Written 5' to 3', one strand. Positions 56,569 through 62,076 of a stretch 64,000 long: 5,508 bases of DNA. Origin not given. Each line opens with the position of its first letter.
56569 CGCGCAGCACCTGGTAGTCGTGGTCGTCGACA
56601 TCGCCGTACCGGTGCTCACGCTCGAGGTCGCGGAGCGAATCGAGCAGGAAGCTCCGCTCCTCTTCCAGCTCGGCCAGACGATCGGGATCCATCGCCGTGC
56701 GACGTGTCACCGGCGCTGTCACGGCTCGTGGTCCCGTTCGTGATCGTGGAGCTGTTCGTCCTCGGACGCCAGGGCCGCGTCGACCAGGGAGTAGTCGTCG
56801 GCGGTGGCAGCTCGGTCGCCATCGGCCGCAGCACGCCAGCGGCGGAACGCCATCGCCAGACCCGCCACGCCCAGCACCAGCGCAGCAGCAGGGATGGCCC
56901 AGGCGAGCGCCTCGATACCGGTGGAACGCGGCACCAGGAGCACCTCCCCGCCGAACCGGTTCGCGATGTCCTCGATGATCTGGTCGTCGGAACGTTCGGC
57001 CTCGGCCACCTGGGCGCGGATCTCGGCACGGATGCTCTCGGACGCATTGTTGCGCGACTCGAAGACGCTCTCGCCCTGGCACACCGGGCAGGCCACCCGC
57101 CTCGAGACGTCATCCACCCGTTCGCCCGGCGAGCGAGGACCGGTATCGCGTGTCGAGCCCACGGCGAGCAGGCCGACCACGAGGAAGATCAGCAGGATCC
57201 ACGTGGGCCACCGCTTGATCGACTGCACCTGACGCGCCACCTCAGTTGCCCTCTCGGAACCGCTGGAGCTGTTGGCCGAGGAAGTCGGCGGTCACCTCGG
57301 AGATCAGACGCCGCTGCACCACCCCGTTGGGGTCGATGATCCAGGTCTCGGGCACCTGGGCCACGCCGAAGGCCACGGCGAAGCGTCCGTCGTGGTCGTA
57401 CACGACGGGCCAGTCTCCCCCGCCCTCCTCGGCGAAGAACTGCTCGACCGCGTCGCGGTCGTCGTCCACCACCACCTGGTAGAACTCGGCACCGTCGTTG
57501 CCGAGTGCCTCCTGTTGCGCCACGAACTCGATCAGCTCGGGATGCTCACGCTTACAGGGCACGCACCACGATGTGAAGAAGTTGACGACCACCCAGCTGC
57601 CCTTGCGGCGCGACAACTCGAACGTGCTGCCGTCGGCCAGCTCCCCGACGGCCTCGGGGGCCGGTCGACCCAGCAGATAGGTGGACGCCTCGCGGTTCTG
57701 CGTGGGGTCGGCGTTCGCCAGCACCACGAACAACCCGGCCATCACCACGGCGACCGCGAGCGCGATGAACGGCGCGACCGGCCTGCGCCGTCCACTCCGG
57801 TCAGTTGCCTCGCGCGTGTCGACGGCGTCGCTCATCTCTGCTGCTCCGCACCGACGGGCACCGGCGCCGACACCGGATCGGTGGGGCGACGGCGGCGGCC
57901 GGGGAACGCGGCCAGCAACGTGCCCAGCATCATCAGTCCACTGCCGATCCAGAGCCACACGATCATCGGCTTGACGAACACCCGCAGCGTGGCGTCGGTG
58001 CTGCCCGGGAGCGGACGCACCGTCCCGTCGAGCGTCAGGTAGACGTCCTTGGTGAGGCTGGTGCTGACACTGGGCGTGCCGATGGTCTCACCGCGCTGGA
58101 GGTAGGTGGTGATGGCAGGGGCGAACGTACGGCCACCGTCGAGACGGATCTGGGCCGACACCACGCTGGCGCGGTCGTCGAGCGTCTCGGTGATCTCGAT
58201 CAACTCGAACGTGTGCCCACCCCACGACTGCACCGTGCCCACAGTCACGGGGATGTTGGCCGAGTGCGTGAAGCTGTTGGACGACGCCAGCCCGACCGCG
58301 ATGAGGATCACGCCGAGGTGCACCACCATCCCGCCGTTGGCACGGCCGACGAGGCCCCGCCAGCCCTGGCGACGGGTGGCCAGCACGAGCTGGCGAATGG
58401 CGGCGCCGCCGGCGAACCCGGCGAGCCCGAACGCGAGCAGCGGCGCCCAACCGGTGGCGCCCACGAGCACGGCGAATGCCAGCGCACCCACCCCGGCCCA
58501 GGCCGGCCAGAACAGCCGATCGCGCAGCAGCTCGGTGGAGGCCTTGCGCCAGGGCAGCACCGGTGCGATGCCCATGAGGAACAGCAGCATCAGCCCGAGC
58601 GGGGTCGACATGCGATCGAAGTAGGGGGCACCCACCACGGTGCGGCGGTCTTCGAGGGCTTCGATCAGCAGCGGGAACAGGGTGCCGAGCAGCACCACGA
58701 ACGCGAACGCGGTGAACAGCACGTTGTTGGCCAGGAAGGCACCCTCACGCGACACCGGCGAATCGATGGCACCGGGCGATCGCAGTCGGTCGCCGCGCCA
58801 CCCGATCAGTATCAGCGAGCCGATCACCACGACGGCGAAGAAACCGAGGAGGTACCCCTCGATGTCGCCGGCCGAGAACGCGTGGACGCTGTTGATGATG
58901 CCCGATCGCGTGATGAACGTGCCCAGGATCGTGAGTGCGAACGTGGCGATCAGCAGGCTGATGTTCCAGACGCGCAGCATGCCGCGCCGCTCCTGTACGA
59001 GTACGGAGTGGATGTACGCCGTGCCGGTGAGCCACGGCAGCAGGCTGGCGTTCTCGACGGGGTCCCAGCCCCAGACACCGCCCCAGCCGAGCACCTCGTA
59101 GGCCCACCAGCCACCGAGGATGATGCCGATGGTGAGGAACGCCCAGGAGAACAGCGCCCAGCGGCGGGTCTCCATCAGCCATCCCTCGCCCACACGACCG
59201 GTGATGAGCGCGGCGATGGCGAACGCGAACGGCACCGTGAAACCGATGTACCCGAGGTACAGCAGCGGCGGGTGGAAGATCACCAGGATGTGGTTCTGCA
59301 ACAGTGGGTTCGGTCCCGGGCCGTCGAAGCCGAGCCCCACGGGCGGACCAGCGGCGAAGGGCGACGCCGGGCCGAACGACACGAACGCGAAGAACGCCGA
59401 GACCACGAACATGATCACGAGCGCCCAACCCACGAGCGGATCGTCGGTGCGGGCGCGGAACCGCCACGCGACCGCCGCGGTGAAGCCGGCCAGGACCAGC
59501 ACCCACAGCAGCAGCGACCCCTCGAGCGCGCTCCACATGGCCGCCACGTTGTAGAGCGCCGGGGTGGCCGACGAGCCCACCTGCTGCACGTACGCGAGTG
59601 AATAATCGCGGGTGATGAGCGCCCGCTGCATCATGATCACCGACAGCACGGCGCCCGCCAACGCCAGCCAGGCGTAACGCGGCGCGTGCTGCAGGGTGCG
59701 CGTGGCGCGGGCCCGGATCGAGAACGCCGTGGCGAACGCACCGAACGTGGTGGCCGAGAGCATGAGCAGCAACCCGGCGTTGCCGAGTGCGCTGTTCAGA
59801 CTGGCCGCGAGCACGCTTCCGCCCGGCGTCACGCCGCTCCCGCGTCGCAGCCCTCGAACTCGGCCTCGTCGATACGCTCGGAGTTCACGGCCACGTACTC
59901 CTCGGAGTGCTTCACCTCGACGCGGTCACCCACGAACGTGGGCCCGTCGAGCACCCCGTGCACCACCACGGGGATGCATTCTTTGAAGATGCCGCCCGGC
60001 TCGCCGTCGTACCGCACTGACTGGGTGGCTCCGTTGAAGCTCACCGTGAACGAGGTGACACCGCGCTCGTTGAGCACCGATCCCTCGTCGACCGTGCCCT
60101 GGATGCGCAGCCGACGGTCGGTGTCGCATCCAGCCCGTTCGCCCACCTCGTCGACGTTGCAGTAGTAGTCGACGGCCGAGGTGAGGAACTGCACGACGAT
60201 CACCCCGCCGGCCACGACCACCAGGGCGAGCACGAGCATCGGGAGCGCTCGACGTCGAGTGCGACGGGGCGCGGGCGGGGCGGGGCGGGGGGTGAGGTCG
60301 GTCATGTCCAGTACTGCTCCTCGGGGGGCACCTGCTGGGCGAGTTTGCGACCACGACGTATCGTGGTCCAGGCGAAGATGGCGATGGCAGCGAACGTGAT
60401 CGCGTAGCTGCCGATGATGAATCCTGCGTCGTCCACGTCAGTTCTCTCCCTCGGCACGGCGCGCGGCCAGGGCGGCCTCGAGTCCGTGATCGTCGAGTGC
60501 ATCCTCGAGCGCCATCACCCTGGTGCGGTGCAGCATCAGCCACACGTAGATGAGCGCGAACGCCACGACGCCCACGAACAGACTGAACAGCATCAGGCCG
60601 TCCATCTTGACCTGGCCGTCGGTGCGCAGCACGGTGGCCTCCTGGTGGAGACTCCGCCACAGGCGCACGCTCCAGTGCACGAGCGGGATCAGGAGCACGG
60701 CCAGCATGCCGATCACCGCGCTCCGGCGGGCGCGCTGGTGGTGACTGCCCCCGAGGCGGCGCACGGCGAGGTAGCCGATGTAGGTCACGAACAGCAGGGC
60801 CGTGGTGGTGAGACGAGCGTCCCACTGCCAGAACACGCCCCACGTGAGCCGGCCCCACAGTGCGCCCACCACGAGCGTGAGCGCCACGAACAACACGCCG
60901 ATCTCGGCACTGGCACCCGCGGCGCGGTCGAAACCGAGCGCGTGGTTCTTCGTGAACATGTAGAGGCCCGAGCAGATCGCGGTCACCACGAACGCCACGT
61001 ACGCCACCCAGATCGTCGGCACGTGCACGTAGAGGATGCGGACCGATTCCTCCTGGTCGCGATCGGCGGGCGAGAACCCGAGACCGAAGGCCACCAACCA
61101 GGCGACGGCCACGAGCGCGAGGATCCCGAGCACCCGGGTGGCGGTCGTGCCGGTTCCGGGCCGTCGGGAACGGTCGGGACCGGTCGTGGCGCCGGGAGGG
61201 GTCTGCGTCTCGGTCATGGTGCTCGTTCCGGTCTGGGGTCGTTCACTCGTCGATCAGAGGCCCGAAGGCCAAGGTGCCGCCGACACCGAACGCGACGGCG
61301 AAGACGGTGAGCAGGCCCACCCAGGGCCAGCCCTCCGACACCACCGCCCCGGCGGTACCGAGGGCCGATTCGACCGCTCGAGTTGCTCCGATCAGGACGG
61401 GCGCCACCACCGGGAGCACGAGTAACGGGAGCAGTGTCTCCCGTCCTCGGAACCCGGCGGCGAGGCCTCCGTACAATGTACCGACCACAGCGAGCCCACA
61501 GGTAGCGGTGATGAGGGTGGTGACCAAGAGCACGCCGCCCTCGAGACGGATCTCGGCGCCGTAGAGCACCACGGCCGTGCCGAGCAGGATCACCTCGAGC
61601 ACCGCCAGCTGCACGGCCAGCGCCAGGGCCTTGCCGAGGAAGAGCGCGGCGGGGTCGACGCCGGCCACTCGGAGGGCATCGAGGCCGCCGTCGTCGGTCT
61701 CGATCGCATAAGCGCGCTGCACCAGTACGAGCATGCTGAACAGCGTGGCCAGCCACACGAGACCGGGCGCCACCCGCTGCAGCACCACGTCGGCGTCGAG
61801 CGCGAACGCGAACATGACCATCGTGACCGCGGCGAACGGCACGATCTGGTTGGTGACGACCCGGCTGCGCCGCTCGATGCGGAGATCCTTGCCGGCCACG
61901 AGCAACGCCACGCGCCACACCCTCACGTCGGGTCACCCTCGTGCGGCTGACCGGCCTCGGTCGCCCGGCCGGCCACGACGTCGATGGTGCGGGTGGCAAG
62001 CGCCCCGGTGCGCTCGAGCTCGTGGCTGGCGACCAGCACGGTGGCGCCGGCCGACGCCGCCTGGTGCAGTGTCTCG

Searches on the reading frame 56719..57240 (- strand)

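Call 44: search_protein_families(library=pfam, proteins=[window:56719-57240:-], max_evalue=0.0001)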
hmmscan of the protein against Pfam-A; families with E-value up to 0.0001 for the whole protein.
window:56719-57240:- (173 aa): 1 family
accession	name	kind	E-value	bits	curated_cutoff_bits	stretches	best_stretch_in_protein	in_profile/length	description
PF03918.19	CcmH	-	3.4e-23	81.9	25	1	19-150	6-136/143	Cytochrome C biogenesis protein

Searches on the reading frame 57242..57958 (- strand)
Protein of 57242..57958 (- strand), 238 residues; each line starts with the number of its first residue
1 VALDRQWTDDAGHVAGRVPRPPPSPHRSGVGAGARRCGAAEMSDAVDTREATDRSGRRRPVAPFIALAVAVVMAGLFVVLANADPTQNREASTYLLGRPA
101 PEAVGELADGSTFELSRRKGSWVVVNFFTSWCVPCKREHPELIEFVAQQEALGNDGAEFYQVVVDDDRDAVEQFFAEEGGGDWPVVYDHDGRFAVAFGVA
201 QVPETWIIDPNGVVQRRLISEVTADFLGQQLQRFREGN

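Call 44: search_protein_families(library=pfam, proteins=[window:57242-57958:-], max_evalue=0.0001)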
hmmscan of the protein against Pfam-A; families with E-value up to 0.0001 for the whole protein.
window:57242-57958:- (238 aa): 5 families
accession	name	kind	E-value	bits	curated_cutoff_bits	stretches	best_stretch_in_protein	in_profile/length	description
PF00578.27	AhpC-TSA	-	8.4e-20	71.4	26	1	97-216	2-123/124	AhpC/TSA family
PF08534.16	Redoxin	-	3.7e-19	69.4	26.6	1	97-216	3-130/148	Redoxin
PF13905.12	Thioredoxin_8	-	2.1e-09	38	27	1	122-213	3-93/94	Thioredoxin-like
PF13098.12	Thioredoxin_2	-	9.4e-07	29.6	27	1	118-224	3-97/104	Thioredoxin-like domain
PF00085.26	Thioredoxin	-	1.8e-05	25.1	23.5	1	120-174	18-68/103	Thioredoxin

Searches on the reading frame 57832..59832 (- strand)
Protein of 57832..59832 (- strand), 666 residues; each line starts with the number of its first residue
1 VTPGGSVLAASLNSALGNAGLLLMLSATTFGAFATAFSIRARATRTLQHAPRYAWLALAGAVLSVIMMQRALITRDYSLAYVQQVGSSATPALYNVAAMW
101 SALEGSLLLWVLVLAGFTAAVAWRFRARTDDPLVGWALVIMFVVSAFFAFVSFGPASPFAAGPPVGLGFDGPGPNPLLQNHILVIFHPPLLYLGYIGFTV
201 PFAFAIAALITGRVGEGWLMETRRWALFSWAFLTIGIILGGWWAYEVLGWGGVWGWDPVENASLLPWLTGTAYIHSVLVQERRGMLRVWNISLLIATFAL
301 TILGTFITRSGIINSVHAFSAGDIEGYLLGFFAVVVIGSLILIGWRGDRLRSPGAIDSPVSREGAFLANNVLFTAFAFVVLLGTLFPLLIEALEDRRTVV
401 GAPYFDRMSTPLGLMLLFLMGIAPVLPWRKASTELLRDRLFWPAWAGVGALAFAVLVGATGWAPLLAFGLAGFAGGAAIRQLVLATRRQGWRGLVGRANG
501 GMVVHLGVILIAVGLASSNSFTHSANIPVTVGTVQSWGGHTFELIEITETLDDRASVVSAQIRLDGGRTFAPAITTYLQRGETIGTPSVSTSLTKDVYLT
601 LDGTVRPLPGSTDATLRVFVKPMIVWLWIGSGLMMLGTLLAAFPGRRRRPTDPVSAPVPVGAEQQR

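Call 44: search_protein_families(library=pfam, proteins=[window:57832-59832:-], max_evalue=0.0001)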
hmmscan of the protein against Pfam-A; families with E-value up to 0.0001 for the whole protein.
window:57832-59832:- (666 aa): 2 families
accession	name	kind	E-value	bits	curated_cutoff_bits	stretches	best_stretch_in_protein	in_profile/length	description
PF16327.10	CcmF_C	-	6.3e-55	187.1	28.7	1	329-642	1-320/323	Cytochrome c-type biogenesis protein CcmF C-terminal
PF01578.25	Cytochrom_C_asm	-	8.4e-35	120.8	29.9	1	100-310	1-206/212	Cytochrome C assembly protein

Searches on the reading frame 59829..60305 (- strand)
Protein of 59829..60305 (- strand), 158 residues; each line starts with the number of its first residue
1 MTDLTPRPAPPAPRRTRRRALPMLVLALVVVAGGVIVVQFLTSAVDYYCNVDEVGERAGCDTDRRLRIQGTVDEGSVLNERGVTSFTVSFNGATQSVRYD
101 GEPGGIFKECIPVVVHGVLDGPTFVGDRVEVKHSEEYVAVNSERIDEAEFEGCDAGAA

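Call 44: search_protein_families(library=pfam, proteins=[window:59829-60305:-], max_evalue=0.0001)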
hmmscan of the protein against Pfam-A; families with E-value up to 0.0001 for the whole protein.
window:59829-60305:- (158 aa): 1 family
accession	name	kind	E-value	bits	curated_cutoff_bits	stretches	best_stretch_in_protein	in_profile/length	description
PF03100.22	CcmE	-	2.2e-15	57.2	24.6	1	46-138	2-97/99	CcmE domain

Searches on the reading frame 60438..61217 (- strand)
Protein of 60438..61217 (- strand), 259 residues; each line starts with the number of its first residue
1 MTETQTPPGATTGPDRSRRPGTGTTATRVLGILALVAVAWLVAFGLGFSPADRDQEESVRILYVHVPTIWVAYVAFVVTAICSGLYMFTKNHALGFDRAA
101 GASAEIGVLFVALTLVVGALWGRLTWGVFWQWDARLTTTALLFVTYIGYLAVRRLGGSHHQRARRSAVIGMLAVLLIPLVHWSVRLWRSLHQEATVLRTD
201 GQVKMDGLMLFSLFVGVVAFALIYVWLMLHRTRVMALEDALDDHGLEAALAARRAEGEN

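Call 44: search_protein_families(library=pfam, proteins=[window:60438-61217:-], max_evalue=0.0001)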
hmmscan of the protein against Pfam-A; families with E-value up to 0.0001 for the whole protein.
window:60438-61217:- (259 aa): 1 family
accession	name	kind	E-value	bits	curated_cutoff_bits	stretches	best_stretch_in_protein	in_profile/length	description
PF01578.25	Cytochrom_C_asm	-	7.2e-28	98.1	29.9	1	27-191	31-212/212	Cytochrome C assembly protein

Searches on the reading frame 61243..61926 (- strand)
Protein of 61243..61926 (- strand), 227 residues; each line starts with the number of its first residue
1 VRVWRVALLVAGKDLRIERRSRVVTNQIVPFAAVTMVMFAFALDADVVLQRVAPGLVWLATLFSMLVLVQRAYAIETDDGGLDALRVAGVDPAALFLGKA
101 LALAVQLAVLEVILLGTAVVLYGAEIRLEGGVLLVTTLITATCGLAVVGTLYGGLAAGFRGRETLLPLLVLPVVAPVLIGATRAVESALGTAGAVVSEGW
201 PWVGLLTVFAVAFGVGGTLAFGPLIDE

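Call 44: search_protein_families(library=pfam, proteins=[window:61243-61926:-], max_evalue=0.0001)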
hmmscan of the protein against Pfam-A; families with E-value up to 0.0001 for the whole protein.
window:61243-61926:- (227 aa): 2 families
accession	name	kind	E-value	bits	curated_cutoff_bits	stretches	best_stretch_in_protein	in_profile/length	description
PF03379.19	CcmB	-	1.2e-27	97.2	24.9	1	11-211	5-199/215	CcmB protein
PF01061.29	ABC2_membrane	-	1.4e-07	31.7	26.9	1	23-173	21-173/211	ABC-2 type transporter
